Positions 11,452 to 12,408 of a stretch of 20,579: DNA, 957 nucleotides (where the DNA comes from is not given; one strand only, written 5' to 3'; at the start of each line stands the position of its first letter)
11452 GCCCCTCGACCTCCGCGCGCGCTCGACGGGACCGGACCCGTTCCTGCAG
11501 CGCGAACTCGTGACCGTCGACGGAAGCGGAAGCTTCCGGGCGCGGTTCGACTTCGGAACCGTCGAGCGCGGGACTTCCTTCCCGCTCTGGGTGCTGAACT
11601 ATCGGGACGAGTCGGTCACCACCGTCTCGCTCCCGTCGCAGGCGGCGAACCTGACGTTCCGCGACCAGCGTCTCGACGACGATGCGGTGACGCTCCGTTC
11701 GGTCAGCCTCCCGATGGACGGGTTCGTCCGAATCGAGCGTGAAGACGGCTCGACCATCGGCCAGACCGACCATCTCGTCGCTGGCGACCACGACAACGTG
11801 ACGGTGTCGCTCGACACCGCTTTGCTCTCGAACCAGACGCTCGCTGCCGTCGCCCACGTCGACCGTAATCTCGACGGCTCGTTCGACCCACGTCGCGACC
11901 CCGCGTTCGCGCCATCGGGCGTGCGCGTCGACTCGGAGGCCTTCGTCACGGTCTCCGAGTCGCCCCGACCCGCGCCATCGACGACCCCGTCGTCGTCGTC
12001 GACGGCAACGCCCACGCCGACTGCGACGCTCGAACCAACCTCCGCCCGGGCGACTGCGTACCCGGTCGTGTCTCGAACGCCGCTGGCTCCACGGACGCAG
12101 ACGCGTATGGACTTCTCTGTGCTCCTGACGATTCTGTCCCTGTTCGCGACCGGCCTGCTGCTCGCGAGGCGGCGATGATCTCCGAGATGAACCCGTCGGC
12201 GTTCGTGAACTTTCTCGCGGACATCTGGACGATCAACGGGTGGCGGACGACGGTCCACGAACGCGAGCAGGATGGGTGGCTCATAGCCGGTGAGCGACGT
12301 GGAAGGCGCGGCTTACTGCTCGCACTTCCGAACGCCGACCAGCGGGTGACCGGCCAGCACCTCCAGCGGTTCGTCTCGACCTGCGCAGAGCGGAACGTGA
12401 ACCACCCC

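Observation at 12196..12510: Mrr-like domain appears catalytically degenerate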

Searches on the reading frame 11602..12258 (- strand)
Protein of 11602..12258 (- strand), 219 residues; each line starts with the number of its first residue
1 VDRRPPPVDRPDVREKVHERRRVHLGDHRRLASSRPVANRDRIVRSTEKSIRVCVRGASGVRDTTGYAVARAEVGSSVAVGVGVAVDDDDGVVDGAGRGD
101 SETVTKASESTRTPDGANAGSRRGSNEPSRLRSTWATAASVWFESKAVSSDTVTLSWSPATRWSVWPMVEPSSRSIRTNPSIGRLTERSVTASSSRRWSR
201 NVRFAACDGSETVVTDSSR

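Call 80: search_protein_families(library=pfam, proteins=[window:11602-12258:-], max_evalue=0.01)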
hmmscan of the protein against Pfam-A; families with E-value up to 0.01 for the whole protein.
window:11602-12258:- (219 aa): 0 families
